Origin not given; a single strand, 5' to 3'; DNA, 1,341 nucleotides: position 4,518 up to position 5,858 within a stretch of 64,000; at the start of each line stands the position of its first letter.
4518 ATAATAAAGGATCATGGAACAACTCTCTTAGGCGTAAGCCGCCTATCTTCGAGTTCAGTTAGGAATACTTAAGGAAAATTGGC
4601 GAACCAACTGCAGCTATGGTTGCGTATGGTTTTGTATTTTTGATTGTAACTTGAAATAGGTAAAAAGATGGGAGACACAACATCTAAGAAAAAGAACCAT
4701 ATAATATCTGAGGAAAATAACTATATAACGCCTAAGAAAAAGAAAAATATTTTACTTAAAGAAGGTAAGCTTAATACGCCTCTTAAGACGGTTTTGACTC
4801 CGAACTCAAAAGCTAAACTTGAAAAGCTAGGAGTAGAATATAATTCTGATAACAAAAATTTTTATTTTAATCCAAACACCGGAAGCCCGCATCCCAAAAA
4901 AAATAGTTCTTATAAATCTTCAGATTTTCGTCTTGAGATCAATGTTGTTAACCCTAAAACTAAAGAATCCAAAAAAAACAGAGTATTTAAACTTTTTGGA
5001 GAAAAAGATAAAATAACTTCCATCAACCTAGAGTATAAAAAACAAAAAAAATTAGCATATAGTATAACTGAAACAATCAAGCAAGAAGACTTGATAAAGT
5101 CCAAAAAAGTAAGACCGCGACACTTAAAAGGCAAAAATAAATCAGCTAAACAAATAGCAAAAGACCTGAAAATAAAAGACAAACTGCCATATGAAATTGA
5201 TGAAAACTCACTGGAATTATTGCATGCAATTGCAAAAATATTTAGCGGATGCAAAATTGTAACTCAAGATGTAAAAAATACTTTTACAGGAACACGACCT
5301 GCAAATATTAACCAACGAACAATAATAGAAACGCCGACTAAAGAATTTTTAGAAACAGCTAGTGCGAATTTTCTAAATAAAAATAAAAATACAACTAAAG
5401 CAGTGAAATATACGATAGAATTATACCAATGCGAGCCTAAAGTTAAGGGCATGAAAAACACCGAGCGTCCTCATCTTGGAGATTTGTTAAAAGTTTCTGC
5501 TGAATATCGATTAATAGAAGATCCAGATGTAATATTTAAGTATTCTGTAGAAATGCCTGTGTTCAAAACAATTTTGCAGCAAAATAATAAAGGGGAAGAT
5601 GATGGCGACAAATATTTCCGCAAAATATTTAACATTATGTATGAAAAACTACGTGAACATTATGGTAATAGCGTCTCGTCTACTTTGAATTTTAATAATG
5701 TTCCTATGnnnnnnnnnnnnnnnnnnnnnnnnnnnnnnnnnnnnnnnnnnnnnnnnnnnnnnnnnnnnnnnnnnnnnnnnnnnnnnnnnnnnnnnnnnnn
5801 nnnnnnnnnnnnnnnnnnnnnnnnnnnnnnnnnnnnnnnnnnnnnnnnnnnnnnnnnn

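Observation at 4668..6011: Lys-rich protein with tandem poly-K/NLS-like repeats encoded by ~90-bp DNA repeats, sitting where ftsH normally follows rlmE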

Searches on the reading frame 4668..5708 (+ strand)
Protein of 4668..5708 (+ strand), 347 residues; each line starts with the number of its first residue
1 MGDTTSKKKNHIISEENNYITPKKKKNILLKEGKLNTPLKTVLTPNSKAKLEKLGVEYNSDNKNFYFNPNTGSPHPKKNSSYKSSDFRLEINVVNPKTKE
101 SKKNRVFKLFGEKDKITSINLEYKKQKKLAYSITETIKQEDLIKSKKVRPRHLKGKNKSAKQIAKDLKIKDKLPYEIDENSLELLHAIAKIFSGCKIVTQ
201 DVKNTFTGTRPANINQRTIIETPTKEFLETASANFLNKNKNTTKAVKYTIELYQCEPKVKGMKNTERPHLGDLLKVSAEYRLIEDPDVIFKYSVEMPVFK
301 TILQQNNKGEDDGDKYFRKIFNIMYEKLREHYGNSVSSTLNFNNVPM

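Call 17: search_protein_representatives(protein=window:4668-5708:+)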
Query: 347 residues. Proteins with E-value up to 0.001 (for the whole library): 2; up to 1e-10: 2; up to 1e-30: 2. The best 2 are listed.
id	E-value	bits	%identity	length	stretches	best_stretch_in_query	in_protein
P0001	1.5e-220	747.7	100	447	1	1-347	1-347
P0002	1.1e-42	163.2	42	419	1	48-333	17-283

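Call 20: find_encoding_contigs(protein=P0002, flank=10000)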
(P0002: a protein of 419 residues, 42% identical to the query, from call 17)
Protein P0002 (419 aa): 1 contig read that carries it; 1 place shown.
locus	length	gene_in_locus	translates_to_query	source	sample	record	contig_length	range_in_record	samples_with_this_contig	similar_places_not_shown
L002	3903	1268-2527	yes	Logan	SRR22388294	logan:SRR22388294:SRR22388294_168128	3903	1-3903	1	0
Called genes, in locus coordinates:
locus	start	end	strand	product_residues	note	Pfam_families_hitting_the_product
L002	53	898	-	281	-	PF04542:Sigma70_r2, PF04545:Sigma70_r4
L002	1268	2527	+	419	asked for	-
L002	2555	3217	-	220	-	PF13103:TonB_2 (weak)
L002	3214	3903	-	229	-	?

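Call 34: find_homologous_proteins(query=A2, max_evalue=1)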
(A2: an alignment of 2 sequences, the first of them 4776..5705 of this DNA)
Query A2 (2 sequences) (310 aa, profile of the alignment): 2 proteins with E <= 1 among 4569 candidates.
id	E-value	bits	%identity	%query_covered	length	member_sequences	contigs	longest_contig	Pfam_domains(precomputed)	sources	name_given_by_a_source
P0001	7.9e-178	608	100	100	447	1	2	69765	-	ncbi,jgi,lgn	ncbi:MAG: hypothetical protein PVI75_01705 [Gammaproteobacteria bacterium]|jgi:hypothetical protein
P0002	7.0e-149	513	39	95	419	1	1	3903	-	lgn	-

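Call 35: search_solved_structures(query=A2, max_evalue=10)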
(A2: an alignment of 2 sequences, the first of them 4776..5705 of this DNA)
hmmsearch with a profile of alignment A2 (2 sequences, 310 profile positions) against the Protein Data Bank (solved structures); distinct sequences matched with E-value up to 10: 3.
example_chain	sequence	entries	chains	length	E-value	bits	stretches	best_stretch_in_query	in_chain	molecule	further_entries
7uvg_A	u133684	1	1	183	0.31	13.4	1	153-258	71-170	Coh5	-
3ut7_A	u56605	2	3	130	0.43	13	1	221-288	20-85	Putative uncharacterized protein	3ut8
3ut4_A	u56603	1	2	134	0.45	12.9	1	221-288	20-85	Putative uncharacterized protein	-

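Call 36: find_related_loci(query=A2, collection=metagenome_contigs, flank=8000)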
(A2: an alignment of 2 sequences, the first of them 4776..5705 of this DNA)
Query A2 (310 aa) in metagenome_contigs; peptide patterns used: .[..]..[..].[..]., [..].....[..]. (x = any residue, [..] = any of these).
600 stretches matched a pattern, but none encodes a relative of the query by tblastn (E <= 1e-3).

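Call 37: find_related_loci(query=A2, collection=viral_contigs, flank=5000)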
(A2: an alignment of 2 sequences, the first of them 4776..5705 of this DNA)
Query A2 (310 aa) in viral_contigs; peptide patterns used: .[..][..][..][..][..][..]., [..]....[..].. (x = any residue, [..] = any of these).
126 stretches matched a pattern, but none encodes a relative of the query by tblastn (E <= 1e-3).

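Call 40: search_protein_families(library=ncbifam, proteins=[P0002], max_evalue=10)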
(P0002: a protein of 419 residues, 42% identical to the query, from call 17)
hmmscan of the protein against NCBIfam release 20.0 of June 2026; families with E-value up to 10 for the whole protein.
P0002 (419 aa): 1 family
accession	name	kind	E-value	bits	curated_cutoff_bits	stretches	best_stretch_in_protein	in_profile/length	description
NF011118.0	PRK14548.1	equivalog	4.5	7.7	82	1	50-91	16-55/84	50S ribosomal protein L23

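Call 41: search_protein_families(library=pfam, proteins=[window:4776-5705:+, P0002], max_evalue=10)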
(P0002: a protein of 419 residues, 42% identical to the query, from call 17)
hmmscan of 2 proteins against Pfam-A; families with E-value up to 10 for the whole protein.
window:4776-5705:+ (310 aa): 1 family
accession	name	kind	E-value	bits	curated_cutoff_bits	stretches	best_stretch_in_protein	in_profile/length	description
PF03323.18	GerA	-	0.1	11.5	27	1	72-214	5-149/466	Bacillus/Clostridium GerA spore germination protein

P0002 (419 aa): 2 families
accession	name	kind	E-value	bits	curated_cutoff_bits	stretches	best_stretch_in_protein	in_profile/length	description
PF04959.19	ARS2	-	0.53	10.9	30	1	100-139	54-92/195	Arsenite-resistance protein 2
PF19610.4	DUF6115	-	4.1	8.2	27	1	260-352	32-122/134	Family of unknown function (DUF6115)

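Call 49: predict_structure(alignment_id=A2)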
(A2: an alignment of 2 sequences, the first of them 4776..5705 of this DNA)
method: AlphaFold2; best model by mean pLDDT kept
length: 310 residues; sequences in the alignment: 2
mean_pLDDT: 36.1   pTM: 0.21
mean pLDDT of the five models: 36.1, 34.6, 34.4, 32.7, 31.3
residues with pLDDT >= 90: 0; 70-90: 0; 50-70: 17; < 50: 293
segments of 3 or more residues with pLDDT < 50: 1-26, 31-37, 46-275, 277-281, 287-289, 291-310
pLDDT, mean of each block of 10 residues (from residue 1): 33 42 45 46 50 35 40 35 26 23 33 41 40 30 34 33 26 25 31 38 33 31 31 35 36 36 39 46 50 39 36
secondary structure, 60 per line:
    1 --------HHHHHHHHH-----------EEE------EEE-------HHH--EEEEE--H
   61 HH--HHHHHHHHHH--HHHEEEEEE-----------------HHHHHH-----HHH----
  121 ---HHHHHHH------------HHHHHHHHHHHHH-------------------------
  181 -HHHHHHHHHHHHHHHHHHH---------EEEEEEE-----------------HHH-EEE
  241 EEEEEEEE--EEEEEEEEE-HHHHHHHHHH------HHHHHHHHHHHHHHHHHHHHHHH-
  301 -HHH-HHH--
elements in order: H9-17 E29-31 E38-40 E53-57 H65-74 E80-85 H103-108 H124-130 H143-155 H182-200 E210-216 E238-248 E251-259 H261-270 H277-299

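Call 66: search_protein_families(library=phrogs, proteins=[window:4668-5708:+, P0002], max_evalue=1)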
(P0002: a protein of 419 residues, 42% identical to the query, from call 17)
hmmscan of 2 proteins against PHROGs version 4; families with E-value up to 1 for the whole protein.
window:4668-5708:+ (347 aa): 0 families

P0002 (419 aa): 1 family
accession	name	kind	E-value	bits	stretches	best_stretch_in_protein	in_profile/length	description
phrog_35589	-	unknown function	0.76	10.8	0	89-132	16-59/60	-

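Call 67: search_protein_families(library=padloc, proteins=[window:4668-5708:+, P0002], max_evalue=1)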
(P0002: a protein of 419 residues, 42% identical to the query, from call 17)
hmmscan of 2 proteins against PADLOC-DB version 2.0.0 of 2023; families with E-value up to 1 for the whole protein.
window:4668-5708:+ (347 aa): 0 families

P0002 (419 aa): 0 families

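Call 68: search_dna_similar(query=window:4776-5705:+, collection=plasmids, mode=protein, max_evalue=0.01)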
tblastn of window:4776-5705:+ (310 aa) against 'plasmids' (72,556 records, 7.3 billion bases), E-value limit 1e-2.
No match.

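Call 69: search_dna_similar(query=window:4776-5705:+, collection=phages, mode=protein, max_evalue=0.01)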
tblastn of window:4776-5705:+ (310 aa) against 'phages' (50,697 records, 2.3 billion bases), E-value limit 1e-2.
No match.

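Call 75: fold_search(model_id=the predicted structure, library=pdb)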
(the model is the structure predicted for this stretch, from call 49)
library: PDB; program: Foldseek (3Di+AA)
matches with E <= 10: 158; with E <= 0.001: 0
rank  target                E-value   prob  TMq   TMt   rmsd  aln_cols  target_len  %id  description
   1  3qrd_B                8.0e-01  0.06  0.08  0.18  17.3       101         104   12  Crystal structure of L68V mutant of human cystatin C (released 2012-02-29)
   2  8f2r_A                1.3e+00  0.02  0.09  0.12  24.7       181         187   10  Human CCC complex (released 2023-05-24)
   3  8gu6_D                1.4e+00  0.05  0.10  0.05  16.4       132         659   11  Structure of the SbCas7-11-crRNA-NTR-Csx29 complex (released 2023-01-18)
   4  5iv5_BD               1.5e+00  0.08  0.12  0.25  12.0       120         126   12  Cryo-electron microscopy structure of the hexagonal pre-attachment T4 baseplate-tail tube complex (released 2016-05-18)
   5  8p0w_A                1.6e+00  0.04  0.11  0.17  23.5       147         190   11  Structure of the human Commander complex COMMD ring (released 2024-03-20)
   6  7m22_D                2.0e+00  0.04  0.09  0.21  18.7       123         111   10  Cryo-EM structure of the HCMV pentamer bound by human neuropilin 2 (released 2021-08-11)
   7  8tea_D                2.0e+00  0.03  0.09  0.18  12.2        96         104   10  HCMV Pentamer in complex with CS2pt1p2_A10L Fab and CS3pt1p4_C1L Fab (released 2023-08-09)
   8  9f3k_A                2.1e+00  0.07  0.09  0.07   7.9        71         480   14  Crystal structure of Kluyveromyces lactis glucokinase mutant H304Q in complex with glucose (released 2025-05-14)
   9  5iw9_A                2.1e+00  0.05  0.12  0.24  15.2       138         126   13  Structure of bacteriophage T4 gp25, sheath polymerization initiator (released 2016-05-11)
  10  7cze_B                2.1e+00  0.04  0.10  0.23  12.2       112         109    8  Crystal structure of Epstein-Barr virus (EBV) gHgL and in complex with the ligand binding domian (LBD) of EphA2 (released 2020-10-21)
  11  7sqc_R0               2.1e+00  0.03  0.09  0.02   8.6        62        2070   11  Ciliary C1 central pair apparatus isolated from Chlamydomonas reinhardtii (released 2022-04-13)
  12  3o5b_B                2.3e+00  0.08  0.09  0.07   8.0        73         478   15  Crystal structure of dimeric KlHxk1 in crystal form VII with glucose bound (open state) (released 2010-10-13)
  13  3j3v_6                2.3e+00  0.03  0.08  0.15  13.8        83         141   16  Atomic model of the immature 50S subunit from Bacillus subtilis (state I-a) (released 2013-06-12)
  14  7t4s_D                2.3e+00  0.03  0.08  0.13  10.8        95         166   14  CryoEM structure of the HCMV Pentamer gH/gL/UL128/UL130/UL131A in complex with NRP2 and neutralizing fabs 8I21 and 13H (released 2022-03-23)
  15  3o1b                  2.4e+00  0.08  0.10  0.07   7.9        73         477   15  CRYSTAL STRUCTURE OF DIMERIC KLHXK1 IN CRYSTAL FORM II (released 2010-10-13)
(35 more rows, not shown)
